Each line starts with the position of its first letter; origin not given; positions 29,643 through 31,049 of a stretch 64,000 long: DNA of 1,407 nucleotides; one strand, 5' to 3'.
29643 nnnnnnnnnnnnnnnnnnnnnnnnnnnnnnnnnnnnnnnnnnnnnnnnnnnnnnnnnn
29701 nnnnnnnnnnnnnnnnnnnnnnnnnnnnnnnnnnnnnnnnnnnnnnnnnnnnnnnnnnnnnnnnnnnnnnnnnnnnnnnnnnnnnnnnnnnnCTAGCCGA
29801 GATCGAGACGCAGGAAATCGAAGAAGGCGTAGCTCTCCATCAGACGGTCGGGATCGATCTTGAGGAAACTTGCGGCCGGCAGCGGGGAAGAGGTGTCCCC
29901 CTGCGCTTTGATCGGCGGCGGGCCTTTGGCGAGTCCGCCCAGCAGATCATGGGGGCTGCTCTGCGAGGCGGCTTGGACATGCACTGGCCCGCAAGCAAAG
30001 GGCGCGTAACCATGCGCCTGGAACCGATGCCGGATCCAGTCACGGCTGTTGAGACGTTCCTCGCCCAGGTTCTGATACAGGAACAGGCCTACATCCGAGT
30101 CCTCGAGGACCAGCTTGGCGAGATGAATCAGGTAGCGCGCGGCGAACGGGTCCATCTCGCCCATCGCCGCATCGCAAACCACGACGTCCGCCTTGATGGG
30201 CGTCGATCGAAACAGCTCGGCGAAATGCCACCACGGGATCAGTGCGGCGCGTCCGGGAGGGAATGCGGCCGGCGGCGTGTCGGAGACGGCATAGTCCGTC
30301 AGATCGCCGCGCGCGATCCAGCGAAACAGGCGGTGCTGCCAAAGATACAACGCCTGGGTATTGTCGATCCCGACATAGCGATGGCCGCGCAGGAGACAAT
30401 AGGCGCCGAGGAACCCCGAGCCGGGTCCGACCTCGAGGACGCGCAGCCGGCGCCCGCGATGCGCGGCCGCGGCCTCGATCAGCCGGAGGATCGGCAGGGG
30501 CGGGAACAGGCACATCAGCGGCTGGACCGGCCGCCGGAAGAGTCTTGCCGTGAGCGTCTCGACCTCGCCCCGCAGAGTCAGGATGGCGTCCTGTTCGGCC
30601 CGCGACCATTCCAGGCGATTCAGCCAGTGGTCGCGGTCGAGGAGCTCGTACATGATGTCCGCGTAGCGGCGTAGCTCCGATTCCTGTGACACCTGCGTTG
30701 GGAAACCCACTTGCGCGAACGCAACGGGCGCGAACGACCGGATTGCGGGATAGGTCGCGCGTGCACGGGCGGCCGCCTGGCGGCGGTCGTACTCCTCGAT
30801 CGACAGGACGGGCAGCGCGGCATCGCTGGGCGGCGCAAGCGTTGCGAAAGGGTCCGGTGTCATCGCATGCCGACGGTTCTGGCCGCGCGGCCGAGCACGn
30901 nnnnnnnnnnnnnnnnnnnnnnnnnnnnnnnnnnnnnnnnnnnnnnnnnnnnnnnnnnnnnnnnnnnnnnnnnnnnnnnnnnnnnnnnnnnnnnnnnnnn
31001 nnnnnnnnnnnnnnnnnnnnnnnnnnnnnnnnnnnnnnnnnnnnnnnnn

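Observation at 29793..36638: AlgD-type GDP-mannose dehydrogenase locus with three methyltransferases and a GT4: an unusual uronic-acid, probably methylated, exopolysaccharide system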

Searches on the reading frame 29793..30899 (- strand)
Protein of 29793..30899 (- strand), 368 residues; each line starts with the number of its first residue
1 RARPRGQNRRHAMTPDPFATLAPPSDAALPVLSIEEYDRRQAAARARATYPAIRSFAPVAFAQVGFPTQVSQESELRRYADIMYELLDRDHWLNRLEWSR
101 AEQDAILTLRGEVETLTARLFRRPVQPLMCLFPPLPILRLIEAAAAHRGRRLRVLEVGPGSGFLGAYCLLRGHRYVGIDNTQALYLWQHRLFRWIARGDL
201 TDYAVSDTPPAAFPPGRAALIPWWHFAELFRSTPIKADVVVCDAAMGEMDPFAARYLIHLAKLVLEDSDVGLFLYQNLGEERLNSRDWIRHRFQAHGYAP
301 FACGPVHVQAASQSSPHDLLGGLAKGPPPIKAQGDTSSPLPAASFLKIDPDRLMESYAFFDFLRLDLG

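Call 7: search_protein_families(library=pfam, proteins=[window:29793-30899:-], max_evalue=0.01)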
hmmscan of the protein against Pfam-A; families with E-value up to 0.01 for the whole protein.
window:29793-30899:- (368 aa): 0 families

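Call 12: search_protein_families(library=ncbifam, proteins=[window:29793-30797:-], max_evalue=0.01)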
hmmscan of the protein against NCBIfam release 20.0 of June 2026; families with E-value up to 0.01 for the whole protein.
window:29793-30797:- (334 aa): 1 family
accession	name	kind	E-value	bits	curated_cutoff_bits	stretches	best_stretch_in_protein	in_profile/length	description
NF043040.1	corrin_prot_MT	hypoth_equivalog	0.00068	19.1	180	1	113-149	37-74/216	corrinoid protein-associated methyltransferase CpaM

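Call 23: search_solved_structures(query=window:29793-30863:-, max_evalue=1)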
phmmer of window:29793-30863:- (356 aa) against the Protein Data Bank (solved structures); distinct sequences matched with E-value up to 1: 5.
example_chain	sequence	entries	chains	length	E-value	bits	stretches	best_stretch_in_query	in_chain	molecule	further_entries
3cgg_A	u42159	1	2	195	0.094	15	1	127-196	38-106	SAM-dependent methyltransferase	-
7zgt_A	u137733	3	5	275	0.25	13.6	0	125-174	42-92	Methyltransferase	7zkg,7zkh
1r18_A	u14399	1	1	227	0.5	12.7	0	133-177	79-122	Protein-L-isoaspartate(D-aspartate)-O-methyltransferase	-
2dfe_A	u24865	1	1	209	0.96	11.7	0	177-242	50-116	Ribonuclease HII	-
1x1p_A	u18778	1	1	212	0.99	11.7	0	177-242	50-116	Ribonuclease HII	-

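Call 27: find_homologous_proteins(query=window:29793-30863:-, max_evalue=0.001)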
Query window:29793-30863:- (356 aa): 85 proteins with E <= 0.001 among 8000 candidates.
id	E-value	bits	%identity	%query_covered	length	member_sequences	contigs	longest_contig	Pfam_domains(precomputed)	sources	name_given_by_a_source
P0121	1.6e-189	648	80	99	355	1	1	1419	-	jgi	-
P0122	1.4e-187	641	79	96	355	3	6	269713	-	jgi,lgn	jgi:hypothetical protein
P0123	4.1e-163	561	71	99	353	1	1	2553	-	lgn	-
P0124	3.6e-158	545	70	95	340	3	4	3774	-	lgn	-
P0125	8.5e-157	540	69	95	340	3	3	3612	-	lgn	-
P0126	1.5e-154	533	68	95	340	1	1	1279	-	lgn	-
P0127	1.3e-150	520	67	95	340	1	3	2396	-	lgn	-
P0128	1.5e-135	470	62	96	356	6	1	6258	-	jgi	-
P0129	7.3e-131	455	61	97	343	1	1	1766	-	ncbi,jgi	-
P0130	1.3e-128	447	59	95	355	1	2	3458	-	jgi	jgi:hypothetical protein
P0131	1.7e-125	437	59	95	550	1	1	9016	-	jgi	jgi:hypothetical protein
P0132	1.9e-123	430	58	95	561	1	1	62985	-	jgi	jgi:hypothetical protein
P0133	1.7e-122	427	57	96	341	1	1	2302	-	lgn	-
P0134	2.9e-111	390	53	95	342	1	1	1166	-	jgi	jgi:hypothetical protein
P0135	6.5e-101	356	48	95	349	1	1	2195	-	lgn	-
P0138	6.4e-96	340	50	94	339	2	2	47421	-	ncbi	-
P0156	3.4e-87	311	47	94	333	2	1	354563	-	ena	-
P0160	6.9e-86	307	47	94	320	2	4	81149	-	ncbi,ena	-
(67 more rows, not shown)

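Call 28: find_encoding_contigs(protein=P0122, flank=10000, max_places=2)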
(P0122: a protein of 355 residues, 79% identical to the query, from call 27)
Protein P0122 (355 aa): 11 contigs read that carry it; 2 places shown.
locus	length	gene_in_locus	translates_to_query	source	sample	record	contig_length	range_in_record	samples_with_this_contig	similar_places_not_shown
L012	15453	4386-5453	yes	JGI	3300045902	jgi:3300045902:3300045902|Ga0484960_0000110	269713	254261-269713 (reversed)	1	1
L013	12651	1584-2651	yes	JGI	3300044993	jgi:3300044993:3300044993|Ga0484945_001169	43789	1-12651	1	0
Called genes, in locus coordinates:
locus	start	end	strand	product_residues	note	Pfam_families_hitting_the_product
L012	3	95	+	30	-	?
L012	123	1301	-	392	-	PF13439:Glyco_transf_4, PF13579:Glyco_trans_4_4, PF00534:Glycos_transf_1, PF13692:Glyco_trans_1_4, PF13524:Glyco_trans_1_2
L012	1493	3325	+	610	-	PF13371:TPR_9 (weak), PF13432:TPR_16 (weak), PF23914:TPR_CcmH_CycH (weak), PF00515:TPR_1, PF07719:TPR_2, PF13432:TPR_16, PF14559:TPR_19, PF05050:Methyltransf_21, +5 more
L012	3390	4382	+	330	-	PF13489:Methyltransf_23 (weak)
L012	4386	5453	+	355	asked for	-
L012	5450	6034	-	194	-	PF02525:Flavodoxin_2, PF03358:FMN_red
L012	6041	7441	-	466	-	PF01565:FAD_binding_4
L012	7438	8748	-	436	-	PF01979:Amidohydro_1, PF07969:Amidohydro_3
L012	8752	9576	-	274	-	PF00528:BPD_transp_1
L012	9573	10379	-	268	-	PF00005:ABC_tran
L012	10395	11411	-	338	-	PF09084:NMT1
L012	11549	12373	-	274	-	PF02633:Creatininase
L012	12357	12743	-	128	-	PF01042:Ribonuc_L-PSP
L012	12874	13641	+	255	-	PF09339:HTH_IclR, PF01614:IclR_C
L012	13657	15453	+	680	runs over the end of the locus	PF05378:Hydant_A_N, PF01968:Hydantoinase_A, PF19278:Hydant_A_C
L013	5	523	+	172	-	-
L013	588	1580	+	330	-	PF13489:Methyltransf_23 (weak)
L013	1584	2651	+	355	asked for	-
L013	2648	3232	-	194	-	PF02525:Flavodoxin_2, PF03358:FMN_red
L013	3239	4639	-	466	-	PF01565:FAD_binding_4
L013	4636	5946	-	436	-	PF01979:Amidohydro_1, PF07969:Amidohydro_3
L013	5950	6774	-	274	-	PF00528:BPD_transp_1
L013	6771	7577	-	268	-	PF00005:ABC_tran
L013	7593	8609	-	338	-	PF09084:NMT1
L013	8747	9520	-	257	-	PF02633:Creatininase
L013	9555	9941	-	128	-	PF01042:Ribonuc_L-PSP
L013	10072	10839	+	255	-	PF09339:HTH_IclR, PF01614:IclR_C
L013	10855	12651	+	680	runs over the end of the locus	PF05378:Hydant_A_N, PF01968:Hydantoinase_A, PF19278:Hydant_A_C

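Call 29: find_encoding_contigs(protein=P0132, flank=10000, max_places=1)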
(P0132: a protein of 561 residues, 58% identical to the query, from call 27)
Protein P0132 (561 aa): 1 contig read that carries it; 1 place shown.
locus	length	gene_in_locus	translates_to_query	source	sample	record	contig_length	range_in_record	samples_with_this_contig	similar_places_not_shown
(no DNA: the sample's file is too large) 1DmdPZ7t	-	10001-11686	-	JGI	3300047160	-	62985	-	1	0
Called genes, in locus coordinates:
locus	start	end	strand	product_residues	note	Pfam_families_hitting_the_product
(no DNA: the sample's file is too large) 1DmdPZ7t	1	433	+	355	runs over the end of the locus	PF03706:LPG_synthase_TM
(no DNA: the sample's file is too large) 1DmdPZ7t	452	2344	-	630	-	PF00009:GTP_EFTU, PF01926:MMR_HSR1 (faint), PF13238:AAA_18 (faint), PF13671:AAA_33 (faint), PF22594:GTP-eEF1A_C, PF01583:APS_kinase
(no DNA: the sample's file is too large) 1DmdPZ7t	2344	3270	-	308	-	PF01507:PAPS_reduct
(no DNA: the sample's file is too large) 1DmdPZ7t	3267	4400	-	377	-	PF01041:DegT_DnrJ_EryC1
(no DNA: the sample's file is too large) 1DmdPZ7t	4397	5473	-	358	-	PF01408:GFO_IDH_MocA, PF02894:GFO_IDH_MocA_C (weak), PF22725:GFO_IDH_MocA_C3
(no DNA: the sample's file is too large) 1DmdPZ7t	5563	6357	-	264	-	PF00685:Sulfotransfer_1 (faint), PF13469:Sulfotransfer_3 (faint)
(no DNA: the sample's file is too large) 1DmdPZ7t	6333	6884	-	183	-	PF01613:Flavin_Reduct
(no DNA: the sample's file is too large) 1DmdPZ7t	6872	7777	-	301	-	PF01613:Flavin_Reduct (weak)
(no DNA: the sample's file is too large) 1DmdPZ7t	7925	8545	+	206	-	PF14602:Hexapep_2 (faint), PF25087:GMPPB_C (faint), PF00132:Hexapep (weak)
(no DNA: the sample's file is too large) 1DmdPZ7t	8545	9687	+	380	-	PF00155:Aminotran_1_2 (weak), PF01041:DegT_DnrJ_EryC1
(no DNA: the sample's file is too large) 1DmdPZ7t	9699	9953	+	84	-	-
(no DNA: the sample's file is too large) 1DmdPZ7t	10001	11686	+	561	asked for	-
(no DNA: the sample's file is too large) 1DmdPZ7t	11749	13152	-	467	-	-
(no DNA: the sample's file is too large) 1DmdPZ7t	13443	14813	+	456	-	-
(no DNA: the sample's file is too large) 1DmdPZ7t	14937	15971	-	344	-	PF13472:Lipase_GDSL_2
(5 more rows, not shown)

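Call 30: find_encoding_contigs(protein=P0138, flank=10000, max_places=1)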
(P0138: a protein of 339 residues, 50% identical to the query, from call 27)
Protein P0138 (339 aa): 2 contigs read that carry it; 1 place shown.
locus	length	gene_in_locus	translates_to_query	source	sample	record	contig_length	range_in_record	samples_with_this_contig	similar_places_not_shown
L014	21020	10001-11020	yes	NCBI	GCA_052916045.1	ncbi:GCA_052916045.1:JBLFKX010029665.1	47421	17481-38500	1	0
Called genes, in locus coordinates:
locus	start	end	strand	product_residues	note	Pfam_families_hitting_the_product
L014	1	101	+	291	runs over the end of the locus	PF00456:Transketolase_N, PF00676:E1_dh (weak)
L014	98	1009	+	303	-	PF02779:Transket_pyr, PF02780:Transketolase_C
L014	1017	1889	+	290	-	PF00106:adh_short (faint), PF01073:3Beta_HSD, PF01370:Epimerase, PF04321:RmlD_sub_bind, PF05368:NmrA (weak), PF07993:NAD_binding_4 (weak), PF16363:GDP_Man_Dehyd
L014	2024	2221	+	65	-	-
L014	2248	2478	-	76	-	-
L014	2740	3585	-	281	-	PF00005:ABC_tran, PF13304:AAA_21 (faint)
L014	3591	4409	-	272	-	PF01061:ABC2_membrane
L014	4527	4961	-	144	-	-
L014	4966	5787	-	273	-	-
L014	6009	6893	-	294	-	PF01073:3Beta_HSD, PF01370:Epimerase, PF04321:RmlD_sub_bind, PF13460:NAD_binding_10, PF16363:GDP_Man_Dehyd, PF07993:NAD_binding_4 (weak)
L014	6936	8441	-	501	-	-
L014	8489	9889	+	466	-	-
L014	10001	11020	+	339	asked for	-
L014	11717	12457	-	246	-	PF03567:Sulfotransfer_2 (faint)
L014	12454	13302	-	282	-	-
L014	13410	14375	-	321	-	PF13489:Methyltransf_23 (weak)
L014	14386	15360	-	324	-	PF05050:Methyltransf_21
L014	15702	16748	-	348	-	PF03269:DUF268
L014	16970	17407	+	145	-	PF19588:SxtJ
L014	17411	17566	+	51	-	PF19451:DUF5989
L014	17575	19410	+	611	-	PF02543:Carbam_trans_N, PF16861:Carbam_trans_C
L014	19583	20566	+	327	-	PF13472:Lipase_GDSL_2 (weak)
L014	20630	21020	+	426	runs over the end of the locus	-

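Call 36: find_encoding_contigs(protein=P0160, flank=10000, max_places=1)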
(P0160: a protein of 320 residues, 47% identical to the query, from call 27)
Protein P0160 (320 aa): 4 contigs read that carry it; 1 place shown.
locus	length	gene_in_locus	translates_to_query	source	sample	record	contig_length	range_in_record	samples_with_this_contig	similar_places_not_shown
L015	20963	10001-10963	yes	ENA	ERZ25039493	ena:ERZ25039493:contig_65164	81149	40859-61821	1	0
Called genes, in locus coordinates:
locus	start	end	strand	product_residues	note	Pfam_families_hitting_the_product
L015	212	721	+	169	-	PF00107:ADH_zinc_N, PF13602:ADH_zinc_N_2 (weak)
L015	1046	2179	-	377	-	PF13489:Methyltransf_23, PF13847:Methyltransf_31, PF08241:Methyltransf_11 (weak), PF08242:Methyltransf_12, PF13649:Methyltransf_25 (weak)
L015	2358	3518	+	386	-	PF04055:Radical_SAM, PF13186:SPASM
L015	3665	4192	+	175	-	-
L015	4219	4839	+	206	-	-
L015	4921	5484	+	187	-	-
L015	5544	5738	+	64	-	-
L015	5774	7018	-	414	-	-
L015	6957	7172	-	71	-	-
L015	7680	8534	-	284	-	-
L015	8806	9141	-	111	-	-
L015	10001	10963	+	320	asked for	-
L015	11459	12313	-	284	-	-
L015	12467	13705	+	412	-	PF03062:MBOAT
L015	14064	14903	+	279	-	-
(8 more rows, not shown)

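Call 37: find_encoding_contigs(protein=P0156, flank=10000, max_places=1)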
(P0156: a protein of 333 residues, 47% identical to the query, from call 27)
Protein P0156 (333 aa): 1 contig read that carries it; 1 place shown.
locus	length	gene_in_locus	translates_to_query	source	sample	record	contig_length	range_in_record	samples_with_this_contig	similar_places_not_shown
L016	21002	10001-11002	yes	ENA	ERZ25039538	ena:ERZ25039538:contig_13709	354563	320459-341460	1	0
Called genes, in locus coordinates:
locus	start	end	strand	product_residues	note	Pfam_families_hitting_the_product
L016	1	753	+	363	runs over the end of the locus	PF04055:Radical_SAM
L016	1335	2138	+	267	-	-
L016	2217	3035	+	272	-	PF05711:TylF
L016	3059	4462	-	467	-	PF02469:Fasciclin (weak)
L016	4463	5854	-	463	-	PF07719:TPR_2 (faint), PF12895:ANAPC3 (faint), PF13371:TPR_9 (faint), PF13414:TPR_11 (faint), PF13428:TPR_14 (faint), PF13432:TPR_16 (weak), PF14559:TPR_19 (faint), PF00515:TPR_1 (faint), +3 more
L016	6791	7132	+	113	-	-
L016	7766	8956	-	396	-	PF03062:MBOAT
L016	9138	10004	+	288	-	-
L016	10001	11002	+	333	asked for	-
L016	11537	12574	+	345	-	-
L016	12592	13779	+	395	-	PF13489:Methyltransf_23, PF13847:Methyltransf_31, PF08241:Methyltransf_11, PF08242:Methyltransf_12, PF13649:Methyltransf_25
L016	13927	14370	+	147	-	-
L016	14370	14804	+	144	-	-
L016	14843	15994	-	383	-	PF01266:DAO (weak), PF01593:Amino_oxidase (faint), PF13450:NAD_binding_8, PF03275:GLF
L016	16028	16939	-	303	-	PF01073:3Beta_HSD, PF01370:Epimerase, PF04321:RmlD_sub_bind, PF07993:NAD_binding_4, PF13460:NAD_binding_10, PF16363:GDP_Man_Dehyd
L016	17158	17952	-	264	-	PF00005:ABC_tran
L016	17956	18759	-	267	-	PF01061:ABC2_membrane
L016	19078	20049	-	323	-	PF00535:Glycos_transf_2, PF10111:Glyco_tranf_2_2, PF13641:Glyco_tranf_2_3 (weak)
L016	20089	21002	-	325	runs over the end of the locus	PF01370:Epimerase, PF04321:RmlD_sub_bind (weak), PF16363:GDP_Man_Dehyd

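Call 53: search_protein_families(library=ncbifam, proteins=[L012:123-1301:-], max_evalue=1e-10)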
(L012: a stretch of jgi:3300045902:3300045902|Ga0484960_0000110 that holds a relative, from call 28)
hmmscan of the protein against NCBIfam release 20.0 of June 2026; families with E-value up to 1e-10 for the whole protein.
L012:123-1301:- (392 aa): 6 families
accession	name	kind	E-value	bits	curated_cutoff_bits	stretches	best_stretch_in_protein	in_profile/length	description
TIGR04063.1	stp3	hypoth_equivalog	1.6e-34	119.5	442.05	1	22-376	23-387/397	TIGR04063 family PEP-CTERM/XrtA system glycosyltransferase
NF007640.0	PRK10307.1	subfamily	4.6e-20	71.9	276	1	133-362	154-386/411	WcaI family glycosyltransferase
TIGR03088.1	stp2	hypoth_equivalog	1.3e-18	67.2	409.05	1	81-365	72-355/374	TIGR03088 family PEP-CTERM/XrtA system glycosyltransferase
NF041876.1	EPS_EpsE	equivalog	2.9e-16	59.7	400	1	148-366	159-379/389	exopolysaccharide biosynthesis GT4 family glycosyltransferase EpsE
TIGR03999.1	thiol_BshA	equivalog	4.2e-16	58.9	273.7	1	150-365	144-355/375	N-acetyl-alpha-D-glucosaminyl L-malate synthase BshA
TIGR03449.1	mycothiol_MshA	equivalog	2.2e-13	49.9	462.5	1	146-378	160-397/406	D-inositol-3-phosphate glycosyltransferase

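Call 70: find_related_loci(query=A2, collection=metagenome_contigs, flank=10000)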
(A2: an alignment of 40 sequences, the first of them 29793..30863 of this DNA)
Query A2 (356 aa) in metagenome_contigs; peptide patterns used: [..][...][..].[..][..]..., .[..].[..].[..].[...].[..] (x = any residue, [..] = any of these).
277 stretches matched a pattern; 123 encode a relative of the query (tblastn E <= 1e-3); the best 80 are kept; 80 distinct loci.
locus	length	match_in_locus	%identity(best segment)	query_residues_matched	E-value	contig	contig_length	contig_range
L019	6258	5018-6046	62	14-356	3e-137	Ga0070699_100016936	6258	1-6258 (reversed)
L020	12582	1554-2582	62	14-356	8e-137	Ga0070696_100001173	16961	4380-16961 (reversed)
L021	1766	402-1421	61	13-356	2e-140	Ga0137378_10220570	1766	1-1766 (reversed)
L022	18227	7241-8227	49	20-353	1e-93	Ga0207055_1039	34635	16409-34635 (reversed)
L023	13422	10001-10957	49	19-353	3e-93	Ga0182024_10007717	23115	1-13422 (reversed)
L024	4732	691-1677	47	20-353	9e-90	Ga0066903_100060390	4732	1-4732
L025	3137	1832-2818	44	19-353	1e-89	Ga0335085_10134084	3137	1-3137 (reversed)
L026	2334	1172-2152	46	17-351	2e-86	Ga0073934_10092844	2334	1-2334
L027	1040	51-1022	43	20-351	1e-84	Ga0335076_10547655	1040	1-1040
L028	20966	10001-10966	42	19-353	4e-74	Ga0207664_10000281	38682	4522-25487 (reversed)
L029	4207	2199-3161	37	17-354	4e-73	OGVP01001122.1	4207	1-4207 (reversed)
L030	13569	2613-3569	38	20-353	8e-64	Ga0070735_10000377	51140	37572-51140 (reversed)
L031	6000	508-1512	35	20-355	1e-53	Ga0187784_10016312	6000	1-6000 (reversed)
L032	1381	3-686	41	121-354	3e-54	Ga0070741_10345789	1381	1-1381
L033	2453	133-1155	31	20-351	7e-51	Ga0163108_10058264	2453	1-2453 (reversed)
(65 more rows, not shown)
